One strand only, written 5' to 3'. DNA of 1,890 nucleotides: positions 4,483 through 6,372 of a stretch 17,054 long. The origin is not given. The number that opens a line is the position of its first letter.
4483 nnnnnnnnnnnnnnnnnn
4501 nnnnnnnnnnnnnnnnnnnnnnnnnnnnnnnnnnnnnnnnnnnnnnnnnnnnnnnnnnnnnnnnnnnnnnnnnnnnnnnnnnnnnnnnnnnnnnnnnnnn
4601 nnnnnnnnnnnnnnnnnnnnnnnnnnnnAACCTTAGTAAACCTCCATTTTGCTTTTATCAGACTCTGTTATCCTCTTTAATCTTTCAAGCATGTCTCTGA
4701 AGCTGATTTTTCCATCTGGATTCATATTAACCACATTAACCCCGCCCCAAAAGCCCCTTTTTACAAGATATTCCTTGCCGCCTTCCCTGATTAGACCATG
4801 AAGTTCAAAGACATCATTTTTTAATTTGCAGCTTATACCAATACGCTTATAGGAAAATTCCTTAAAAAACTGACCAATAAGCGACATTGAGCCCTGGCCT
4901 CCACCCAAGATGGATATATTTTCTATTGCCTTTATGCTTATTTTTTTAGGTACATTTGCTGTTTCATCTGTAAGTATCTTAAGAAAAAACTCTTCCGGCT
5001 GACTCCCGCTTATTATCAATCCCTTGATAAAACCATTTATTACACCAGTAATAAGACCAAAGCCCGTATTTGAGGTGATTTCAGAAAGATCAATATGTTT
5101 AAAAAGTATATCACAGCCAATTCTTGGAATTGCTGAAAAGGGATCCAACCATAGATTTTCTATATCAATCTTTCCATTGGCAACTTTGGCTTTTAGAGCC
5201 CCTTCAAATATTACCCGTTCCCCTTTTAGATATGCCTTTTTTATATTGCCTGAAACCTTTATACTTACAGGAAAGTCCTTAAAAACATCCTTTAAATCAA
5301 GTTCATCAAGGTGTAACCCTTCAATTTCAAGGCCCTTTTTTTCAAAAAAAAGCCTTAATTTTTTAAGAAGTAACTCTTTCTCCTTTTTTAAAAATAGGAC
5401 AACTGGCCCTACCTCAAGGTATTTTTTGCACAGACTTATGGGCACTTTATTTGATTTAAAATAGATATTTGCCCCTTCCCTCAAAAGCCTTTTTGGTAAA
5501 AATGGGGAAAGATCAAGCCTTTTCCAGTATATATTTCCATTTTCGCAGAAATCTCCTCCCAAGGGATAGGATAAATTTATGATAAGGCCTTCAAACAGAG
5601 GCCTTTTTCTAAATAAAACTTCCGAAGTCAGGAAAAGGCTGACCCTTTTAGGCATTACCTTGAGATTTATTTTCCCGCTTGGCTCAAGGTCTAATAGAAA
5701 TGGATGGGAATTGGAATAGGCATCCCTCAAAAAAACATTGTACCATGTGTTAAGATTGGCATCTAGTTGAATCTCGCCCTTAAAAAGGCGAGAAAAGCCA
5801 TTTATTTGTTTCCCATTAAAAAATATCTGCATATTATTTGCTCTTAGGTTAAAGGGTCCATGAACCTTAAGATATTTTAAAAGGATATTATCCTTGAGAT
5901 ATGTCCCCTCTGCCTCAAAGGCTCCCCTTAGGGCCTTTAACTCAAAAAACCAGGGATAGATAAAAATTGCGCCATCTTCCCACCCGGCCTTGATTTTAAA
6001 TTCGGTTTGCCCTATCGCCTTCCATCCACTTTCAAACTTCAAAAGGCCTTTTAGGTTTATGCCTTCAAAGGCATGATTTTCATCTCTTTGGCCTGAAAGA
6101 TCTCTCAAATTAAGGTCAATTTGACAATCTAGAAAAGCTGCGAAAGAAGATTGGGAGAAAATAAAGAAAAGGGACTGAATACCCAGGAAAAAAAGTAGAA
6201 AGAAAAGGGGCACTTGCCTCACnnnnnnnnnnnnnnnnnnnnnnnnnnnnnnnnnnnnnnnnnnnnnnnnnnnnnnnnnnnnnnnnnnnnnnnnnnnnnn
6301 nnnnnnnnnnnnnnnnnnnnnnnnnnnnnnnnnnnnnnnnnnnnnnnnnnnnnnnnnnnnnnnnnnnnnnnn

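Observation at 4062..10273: Seven-gene stressosome-type operon with no sigma-factor or partner-switch output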

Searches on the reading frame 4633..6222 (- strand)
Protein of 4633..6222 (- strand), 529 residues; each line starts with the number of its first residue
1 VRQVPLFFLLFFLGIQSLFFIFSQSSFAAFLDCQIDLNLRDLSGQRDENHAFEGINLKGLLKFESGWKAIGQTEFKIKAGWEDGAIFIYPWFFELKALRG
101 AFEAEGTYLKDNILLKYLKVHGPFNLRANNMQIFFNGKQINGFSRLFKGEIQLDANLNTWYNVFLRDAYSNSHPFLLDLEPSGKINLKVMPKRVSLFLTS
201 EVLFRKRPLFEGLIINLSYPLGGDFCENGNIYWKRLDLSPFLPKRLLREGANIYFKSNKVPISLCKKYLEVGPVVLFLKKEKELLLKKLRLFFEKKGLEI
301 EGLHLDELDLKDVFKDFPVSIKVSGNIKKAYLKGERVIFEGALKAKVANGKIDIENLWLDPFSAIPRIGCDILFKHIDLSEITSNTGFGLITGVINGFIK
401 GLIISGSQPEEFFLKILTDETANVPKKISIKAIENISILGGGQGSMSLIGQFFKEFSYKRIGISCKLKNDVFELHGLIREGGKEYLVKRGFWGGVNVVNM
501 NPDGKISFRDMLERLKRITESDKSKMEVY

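Call 4: search_protein_families(library=pfam, proteins=[window:4633-6222:-], max_evalue=0.01)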
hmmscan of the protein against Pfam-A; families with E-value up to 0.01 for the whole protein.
window:4633-6222:- (529 aa): 0 families

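Call 5: search_protein_families(library=ncbifam, proteins=[window:4633-6222:-], max_evalue=0.01)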
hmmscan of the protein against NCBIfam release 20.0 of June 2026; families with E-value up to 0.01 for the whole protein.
window:4633-6222:- (529 aa): 0 families

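Call 12: find_encoding_contigs(protein=window:4633-6222:-, flank=10000, max_places=6)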
Protein window:4633-6222:- (529 aa): no gene with exactly this product is on record in the collection.
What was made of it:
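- Tried and rejected: Exact look-up of g6 in the contig collection: not on record (call 12).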

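Call 13: find_homologous_proteins(query=window:4633-6222:-, max_evalue=0.001)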
Query window:4633-6222:- (529 aa): 60 proteins with E <= 0.001 among 8000 candidates.
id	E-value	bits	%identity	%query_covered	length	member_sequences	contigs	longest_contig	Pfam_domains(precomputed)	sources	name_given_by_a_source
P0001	0.0e+0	1132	95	100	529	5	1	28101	-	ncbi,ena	-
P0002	6.9e-267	905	76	100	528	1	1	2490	-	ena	-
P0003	5.4e-142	492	45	96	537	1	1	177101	-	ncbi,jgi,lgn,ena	-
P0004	9.4e-139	482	45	96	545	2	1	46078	-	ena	-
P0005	8.8e-138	479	46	93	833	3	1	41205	-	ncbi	-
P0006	4.6e-137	476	44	94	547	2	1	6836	-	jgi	-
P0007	1.5e-135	471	45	94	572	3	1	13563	-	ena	-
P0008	2.0e-133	464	43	93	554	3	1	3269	-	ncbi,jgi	-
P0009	3.1e-133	464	43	94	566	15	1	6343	-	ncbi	-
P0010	1.8e-132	461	45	92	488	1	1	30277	-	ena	-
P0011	3.3e-132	460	43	96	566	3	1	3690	-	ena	-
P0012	1.6e-131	458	42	96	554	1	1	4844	-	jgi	-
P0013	1.9e-131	458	43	94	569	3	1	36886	-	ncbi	-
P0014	4.0e-131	457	43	94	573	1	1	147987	-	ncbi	-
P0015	1.9e-128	448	43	93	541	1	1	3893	-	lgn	-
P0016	1.9e-127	444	42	92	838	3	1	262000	-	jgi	-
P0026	3.1e-97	345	37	92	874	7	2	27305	-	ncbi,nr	ncbi:MAG: hypothetical protein LWX01_03975 [Deltaproteobacteria bacterium]|nr:hypothetical protein [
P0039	4.1e-38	150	45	35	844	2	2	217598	-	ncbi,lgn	-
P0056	1.9e-33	134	30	89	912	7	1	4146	PF13116.12,PF05359.17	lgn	-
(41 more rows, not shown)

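Call 14: find_encoding_contigs(protein=P0001, flank=10000, max_places=3)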
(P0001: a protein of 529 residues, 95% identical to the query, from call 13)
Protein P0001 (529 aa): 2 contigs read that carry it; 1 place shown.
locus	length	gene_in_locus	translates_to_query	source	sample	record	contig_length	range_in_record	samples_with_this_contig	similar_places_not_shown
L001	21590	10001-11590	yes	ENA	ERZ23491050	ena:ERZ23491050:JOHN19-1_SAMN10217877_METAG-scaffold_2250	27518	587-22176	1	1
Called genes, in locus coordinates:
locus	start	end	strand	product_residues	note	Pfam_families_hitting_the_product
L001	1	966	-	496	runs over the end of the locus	-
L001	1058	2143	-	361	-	PF13191:AAA_16, PF13245:AAA_19 (faint), PF13401:AAA_22, PF13173:AAA_14 (faint)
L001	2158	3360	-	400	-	PF28597:T2SSF_N (faint), PF00482:T2SSF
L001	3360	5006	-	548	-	PF05157:MshEN, PF00437:T2SSE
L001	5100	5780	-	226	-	PF07963:N_methyl (weak)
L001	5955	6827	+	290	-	PF00989:PAS, PF08448:PAS_4, PF13426:PAS_9, PF01740:STAS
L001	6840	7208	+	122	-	PF01740:STAS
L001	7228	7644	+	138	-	PF13581:HATPase_c_2 (weak), PF02518:HATPase_c (weak)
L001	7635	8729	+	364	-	-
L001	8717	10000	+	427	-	PF00512:HisKA (faint), PF02518:HATPase_c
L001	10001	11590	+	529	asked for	-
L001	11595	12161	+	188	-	PF07027:DUF1318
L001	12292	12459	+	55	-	PF00301:Rubredoxin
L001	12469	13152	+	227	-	PF02581:TMP-TENI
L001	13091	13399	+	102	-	PF01106:NifU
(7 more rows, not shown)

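Call 15: find_encoding_contigs(protein=P0003, flank=10000, max_places=3)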
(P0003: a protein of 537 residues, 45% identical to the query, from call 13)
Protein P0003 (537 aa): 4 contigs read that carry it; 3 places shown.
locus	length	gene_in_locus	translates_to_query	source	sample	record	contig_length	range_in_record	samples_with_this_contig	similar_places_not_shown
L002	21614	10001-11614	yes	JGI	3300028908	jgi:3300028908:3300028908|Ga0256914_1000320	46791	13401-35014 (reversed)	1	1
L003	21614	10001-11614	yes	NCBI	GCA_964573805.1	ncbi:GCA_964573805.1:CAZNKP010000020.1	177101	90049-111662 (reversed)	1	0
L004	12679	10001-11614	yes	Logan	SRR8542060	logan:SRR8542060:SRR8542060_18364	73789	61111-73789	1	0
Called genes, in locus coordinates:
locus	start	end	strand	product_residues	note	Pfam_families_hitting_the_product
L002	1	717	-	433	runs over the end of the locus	-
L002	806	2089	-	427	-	PF13191:AAA_16, PF13245:AAA_19 (weak), PF13401:AAA_22, PF08239:SH3_3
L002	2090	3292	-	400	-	PF00482:T2SSF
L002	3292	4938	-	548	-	PF05157:MshEN, PF00437:T2SSE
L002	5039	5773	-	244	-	PF07963:N_methyl (weak)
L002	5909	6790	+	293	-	PF00989:PAS, PF08448:PAS_4, PF13426:PAS_9, PF01740:STAS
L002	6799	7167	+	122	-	PF01740:STAS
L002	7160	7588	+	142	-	PF13581:HATPase_c_2, PF02518:HATPase_c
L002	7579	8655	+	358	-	PF13581:HATPase_c_2 (weak)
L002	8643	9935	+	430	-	PF02518:HATPase_c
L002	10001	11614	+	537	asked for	-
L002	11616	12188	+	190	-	PF07027:DUF1318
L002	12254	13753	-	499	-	PF00672:HAMP (weak), PF00015:MCPsignal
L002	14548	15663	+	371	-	PF25917:BSH_RND, PF25973:BSH_CzcB (faint), PF25881:HH_YBHG, PF25954:Beta-barrel_RND_2 (weak), PF25967:RND-MFP_C (weak), PF25989:YknX_C (weak)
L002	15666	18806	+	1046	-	PF00873:ACR_tran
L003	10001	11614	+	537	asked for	-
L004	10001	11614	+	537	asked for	-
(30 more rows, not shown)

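Call 16: find_encoding_contigs(protein=P0016, flank=10000, max_places=2)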
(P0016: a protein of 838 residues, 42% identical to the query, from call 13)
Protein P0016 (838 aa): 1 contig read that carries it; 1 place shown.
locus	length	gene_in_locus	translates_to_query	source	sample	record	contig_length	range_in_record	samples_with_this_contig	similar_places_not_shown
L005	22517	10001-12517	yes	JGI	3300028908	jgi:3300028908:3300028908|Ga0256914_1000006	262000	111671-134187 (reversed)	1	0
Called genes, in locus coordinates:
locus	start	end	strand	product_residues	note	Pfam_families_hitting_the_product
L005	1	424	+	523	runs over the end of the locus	PF00350:Dynamin_N (weak), PF01926:MMR_HSR1, PF02421:FeoB_N, PF04548:AIG1 (weak), PF05128:DUF697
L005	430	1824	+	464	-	PF03193:RsgA_GTPase (faint), PF05049:IIGP (weak), PF13191:AAA_16 (weak), PF00009:GTP_EFTU (weak), PF01926:MMR_HSR1, PF02421:FeoB_N, PF00350:Dynamin_N (weak), PF05128:DUF697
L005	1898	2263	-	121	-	PF02085:Cytochrom_CIII, PF14522:Cytochrome_C7 (weak)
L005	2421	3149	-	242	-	PF13489:Methyltransf_23 (weak), PF08241:Methyltransf_11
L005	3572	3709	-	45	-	-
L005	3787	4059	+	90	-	PF01169:GDT1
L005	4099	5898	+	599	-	PF00654:Voltage_CLC, PF00571:CBS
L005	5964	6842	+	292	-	PF00989:PAS, PF08448:PAS_4, PF13426:PAS_9, PF01740:STAS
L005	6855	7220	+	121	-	PF01740:STAS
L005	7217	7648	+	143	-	PF13581:HATPase_c_2, PF02518:HATPase_c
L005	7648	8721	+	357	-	PF13581:HATPase_c_2 (weak)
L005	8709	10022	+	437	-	PF13581:HATPase_c_2 (faint), PF02518:HATPase_c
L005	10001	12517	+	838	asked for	-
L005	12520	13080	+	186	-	PF07027:DUF1318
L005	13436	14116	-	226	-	PF00702:Hydrolase, PF12710:HAD, PF13419:HAD_2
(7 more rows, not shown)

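Call 17: find_encoding_contigs(protein=P0026, flank=10000, max_places=2)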
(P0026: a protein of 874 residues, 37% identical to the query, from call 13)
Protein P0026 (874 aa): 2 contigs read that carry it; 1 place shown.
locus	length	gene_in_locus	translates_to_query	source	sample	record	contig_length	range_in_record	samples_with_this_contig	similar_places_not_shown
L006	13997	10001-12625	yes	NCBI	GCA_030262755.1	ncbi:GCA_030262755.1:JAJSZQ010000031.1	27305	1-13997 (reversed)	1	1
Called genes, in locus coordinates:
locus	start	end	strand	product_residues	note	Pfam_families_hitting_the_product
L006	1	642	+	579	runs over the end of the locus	PF05157:MshEN, PF00437:T2SSE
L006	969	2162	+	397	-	PF01963:TraB_PrgY_gumN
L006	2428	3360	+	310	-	PF02729:OTCace_N, PF00185:OTCace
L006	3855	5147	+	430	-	PF01979:Amidohydro_1, PF07969:Amidohydro_3 (faint), PF12890:DHOase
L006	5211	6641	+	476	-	PF00072:Response_reg, PF00158:Sigma54_activat, PF14532:Sigma54_activ_2, PF00004:AAA (weak), PF07728:AAA_5 (weak), PF25601:AAA_lid_14, PF02954:HTH_8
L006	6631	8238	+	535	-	PF25323:6TM_PilS, PF00989:PAS, PF13188:PAS_8 (weak), PF13426:PAS_9, PF00512:HisKA, PF02518:HATPase_c, PF14501:HATPase_c_5 (faint)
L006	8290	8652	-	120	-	-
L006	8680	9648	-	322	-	PF14522:Cytochrome_C7 (faint)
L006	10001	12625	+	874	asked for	-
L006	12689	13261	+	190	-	PF07027:DUF1318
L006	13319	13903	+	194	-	PF02677:QueH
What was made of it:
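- A similar cytochrome gene precedes g6 in L006 (call 17).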

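Call 18: find_encoding_contigs(protein=P0039, flank=10000, max_places=2)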
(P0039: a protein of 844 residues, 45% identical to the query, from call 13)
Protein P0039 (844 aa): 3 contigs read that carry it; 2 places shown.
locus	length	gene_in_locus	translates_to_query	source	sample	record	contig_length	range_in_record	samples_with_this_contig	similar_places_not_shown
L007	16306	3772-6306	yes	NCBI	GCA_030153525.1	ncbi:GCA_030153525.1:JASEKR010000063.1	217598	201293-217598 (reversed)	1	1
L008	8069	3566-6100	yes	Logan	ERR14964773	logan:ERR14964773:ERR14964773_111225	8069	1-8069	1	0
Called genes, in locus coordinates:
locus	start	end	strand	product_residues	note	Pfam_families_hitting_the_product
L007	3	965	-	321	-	?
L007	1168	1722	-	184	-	PF00072:Response_reg, PF00196:GerE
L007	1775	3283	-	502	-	PF00989:PAS (faint), PF08448:PAS_4 (faint), PF13188:PAS_8 (weak), PF13426:PAS_9, PF13188:PAS_8 (weak), PF13426:PAS_9 (weak), PF07730:HisKA_3, PF02518:HATPase_c, +1 more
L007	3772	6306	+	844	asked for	-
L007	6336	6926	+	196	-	PF07027:DUF1318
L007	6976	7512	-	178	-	-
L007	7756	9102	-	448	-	PF00278:Orn_DAP_Arg_deC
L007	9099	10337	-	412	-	PF03435:Sacchrp_dh_NADP, PF16653:Sacchrp_dh_C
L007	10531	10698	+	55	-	-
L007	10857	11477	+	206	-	PF14417:MEDS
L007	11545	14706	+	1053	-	PF14417:MEDS, PF01590:GAF (faint), PF00989:PAS, PF08448:PAS_4, PF13426:PAS_9, PF00512:HisKA, PF02518:HATPase_c, PF00072:Response_reg, +1 more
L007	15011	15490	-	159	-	PF27746:Small_heat_shock_put (weak), PF00011:HSP20, PF04969:CS (faint), PF17886:ArsA_HSP20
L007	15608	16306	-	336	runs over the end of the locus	PF00389:2-Hacid_dh, PF02826:2-Hacid_dh_C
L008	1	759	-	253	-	?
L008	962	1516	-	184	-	PF00072:Response_reg, PF00196:GerE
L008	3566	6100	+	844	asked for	-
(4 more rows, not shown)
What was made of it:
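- g6-g7 occur alone in L006 and L007 (calls 17, 18). The pair exists alone elsewhere (calls 17, 18).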

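Call 31: search_protein_families(library=pfam, proteins=[window:4633-6222:-, P0016, P0026, P0039, P0056], max_evalue=5)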
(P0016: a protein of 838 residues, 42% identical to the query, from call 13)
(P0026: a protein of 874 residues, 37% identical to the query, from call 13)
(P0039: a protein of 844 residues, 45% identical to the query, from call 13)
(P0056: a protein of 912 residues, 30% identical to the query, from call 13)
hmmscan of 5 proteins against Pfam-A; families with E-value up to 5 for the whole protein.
window:4633-6222:- (529 aa): 1 family
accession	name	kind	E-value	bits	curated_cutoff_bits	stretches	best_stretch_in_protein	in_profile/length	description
PF01253.27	SUI1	-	0.032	15.1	25.5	1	295-348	16-68/77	Translation initiation factor SUI1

P0016 (838 aa): 0 families

P0026 (874 aa): 0 families

P0039 (844 aa): 0 families

P0056 (912 aa): 5 families
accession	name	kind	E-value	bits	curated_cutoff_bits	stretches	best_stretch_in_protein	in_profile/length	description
PF13116.12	YhdP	-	1.3e-10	40.3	46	1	4-276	7-279/1224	YhdP protein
PF05359.17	DUF748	-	1.1e-08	34.1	50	1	2-173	12-191/1037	Domain of Unknown Function (DUF748)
PF11739.14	YdbH-like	-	0.0007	19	26.3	1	657-719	714-774/893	Intermembrane phospholipid transport protein YdbH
PF05170.20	AsmA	-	0.0049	16.2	29.8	1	7-116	10-122/607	AsmA family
PF11259.13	DUF3060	-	0.11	12.7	23.1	0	570-604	8-39/58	Protein of unknown function (DUF3060)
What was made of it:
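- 4633..6222 (-): g6: membrane-anchored all-beta protein (529 aa). It is the short form of an approximately 840-aa family that belongs, by weak transitive hits, to the AsmA-like superfamily. No Pfam hit itself (calls 4, 31).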

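Call 43: predict_structure(alignment_id=A3)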
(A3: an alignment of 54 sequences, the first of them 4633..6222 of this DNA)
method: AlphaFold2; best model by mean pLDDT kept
length: 529 residues; sequences in the alignment: 54
mean_pLDDT: 84.9   pTM: 0.73
mean pLDDT of the five models: 84.9, 83.7, 83.5, 83.4, 82.2
residues with pLDDT >= 90: 283; 70-90: 172; 50-70: 51; < 50: 23
segments of 3 or more residues with pLDDT < 50: 1-3, 22-27, 445-449, 522-529
pLDDT, mean of each block of 10 residues (from residue 1): 62 65 49 88 94 94 72 89 94 91 91 90 93 68 65 95 93 92 96 94 94 96 90 92 84 90 95 91 94 91 94 82 95 94 93 96 91 95 80 95 90 95 89 76 50 77 89 87 83 73 74 69 39
secondary structure, 60 per line:
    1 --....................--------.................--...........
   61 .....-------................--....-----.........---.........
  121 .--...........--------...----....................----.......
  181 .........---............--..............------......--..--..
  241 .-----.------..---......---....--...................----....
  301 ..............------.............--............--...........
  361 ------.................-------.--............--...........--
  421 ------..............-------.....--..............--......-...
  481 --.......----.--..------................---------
elements in order: H3-22 E31-47 E50-65 E73-88 E91-94 E100-108 E112-121 E124-134 E150-156 H157-169 H174-178 E179-189 E193-204 E207-220 E227-232 E259-264 E268-271 E274-278 E282-292 E297-309 H310-313 E321-333 E336-347 E350-360 E367-378 H379-383 E394-405 E408-418 E427-429 H430-440 H448-452 E455-468 E471-476 E478-480 E483-489 E505-507 H508-520
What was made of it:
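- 4633..6222 (-): AF2 pLDDT 84.9, with helix 3-22 followed by beta strands (call 43).
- On YdbH-YnbE-YdbL intermembrane lipid bridge: In support: an N-terminal membrane helix followed by an all-beta model (call 43).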

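Call 47: fold_search(model_id=the predicted structure, library=pdb)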
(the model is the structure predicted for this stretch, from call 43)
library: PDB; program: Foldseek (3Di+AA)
matches with E <= 10: 492; with E <= 0.001: 0
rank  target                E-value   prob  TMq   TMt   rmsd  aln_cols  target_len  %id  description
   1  6i97_A                1.8e-02  0.13  0.11  0.08  33.1       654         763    8  Structure of the ferrioxamine B transporter FoxA from Pseudomonas aeruginosa in complex with ferrioxamine B and a C-te (released 2019-08-28)
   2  4epa                  2.0e-02  0.18  0.12  0.11  30.7       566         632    9  The crystal structure of the ferric yersiniabactin uptake receptor FyuA from Yersinia pestis (released 2012-06-20)
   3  6i97_B                4.3e-02  0.11  0.11  0.09  33.2       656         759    7  Structure of the ferrioxamine B transporter FoxA from Pseudomonas aeruginosa in complex with ferrioxamine B and a C-te (released 2019-08-28)
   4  9e9r                  5.3e-02  0.23  0.16  0.04  22.0       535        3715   11  The Structure of ApoB100 from Human Low-Density Lipoprotein (released 2024-12-18)
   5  9ea7                  5.3e-02  0.23  0.16  0.04  22.0       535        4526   11  The Structure of ApoB100 from Human Low-Density Lipoprotein (released 2024-12-18)
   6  5fok_B                5.5e-02  0.08  0.11  0.09  32.9       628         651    7  Crystal structure of the siderophore receptor PiuA from Pseudomonas aeruginosa (released 2016-05-11)
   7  9bs5_A                7.0e-02  0.20  0.08  0.06  19.0       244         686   11  Bacteroides ovatus GH97C Sus (released 2024-10-30)
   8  9a2z_MODEL_1_A        8.1e-02  0.06  0.10  0.08  29.3       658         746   10  Model of E. coli FepA by in-cell photo-crosslinking MS and deep learning (released 2023-02-24)
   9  8bgm_D                8.9e-02  0.08  0.09  0.10  24.0       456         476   11  Crystal structure of the OrfX1-OrfX3 complex from the PMP1 neurotoxin gene cluster (released 2022-12-07)
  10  9bde_A                9.3e-02  0.47  0.23  0.13  19.6       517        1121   11  Middle Region of Apolipoprotein B 100 bound to Low Density Lipoprotein Receptor (released 2024-12-25)
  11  5fok_A                9.3e-02  0.07  0.11  0.10  33.3       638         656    9  Crystal structure of the siderophore receptor PiuA from Pseudomonas aeruginosa (released 2016-05-11)
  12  9bs5_B                1.0e-01  0.16  0.08  0.06  18.5       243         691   11  Bacteroides ovatus GH97C Sus (released 2024-10-30)
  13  1i78_A                1.2e-01  0.04  0.07  0.10  32.7       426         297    8  CRYSTAL STRUCTURE OF OUTER MEMBRANE PROTEASE OMPT FROM ESCHERICHIA COLI (released 2001-10-03)
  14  1by5_A                1.3e-01  0.08  0.11  0.09  32.7       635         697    9  FHUA FROM E. COLI, WITH ITS LIGAND FERRICHROME (released 1999-01-13)
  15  5iv8_A                1.3e-01  0.06  0.10  0.10  30.2       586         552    8  The LPS Transporter LptDE from Klebsiella pneumoniae, core complex (released 2016-05-18)
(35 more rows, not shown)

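Call 51: search_protein_families(library=pfam, alignment_id=A3, max_evalue=0.01)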
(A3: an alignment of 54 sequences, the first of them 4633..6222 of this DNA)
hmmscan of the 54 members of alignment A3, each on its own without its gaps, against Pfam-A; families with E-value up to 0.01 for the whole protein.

A. member 1, window:4633-6222:- (529 aa): 0 families

B. families by the number of members that match (of 54 scanned): 5 families
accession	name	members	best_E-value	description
PF05359.17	DUF748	9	2.5e-11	Domain of Unknown Function (DUF748)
PF11739.14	YdbH-like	5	0.0007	Intermembrane phospholipid transport protein YdbH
PF13116.12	YhdP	4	1.3e-10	YhdP protein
PF05170.20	AsmA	2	0.0049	AsmA family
PF25432.1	FF_PRPF40A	1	0.0027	PRPF40A-like, FF domain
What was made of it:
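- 4633..6222 (-): Of 54 family members, 9 hit DUF748, 5 YdbH-like, 4 YhdP and 2 AsmA (call 51).
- On YdbH-YnbE-YdbL intermembrane lipid bridge: In support: 5 of 54 family members hit YdbH-like weakly, and 9 hit DUF748 (call 51).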
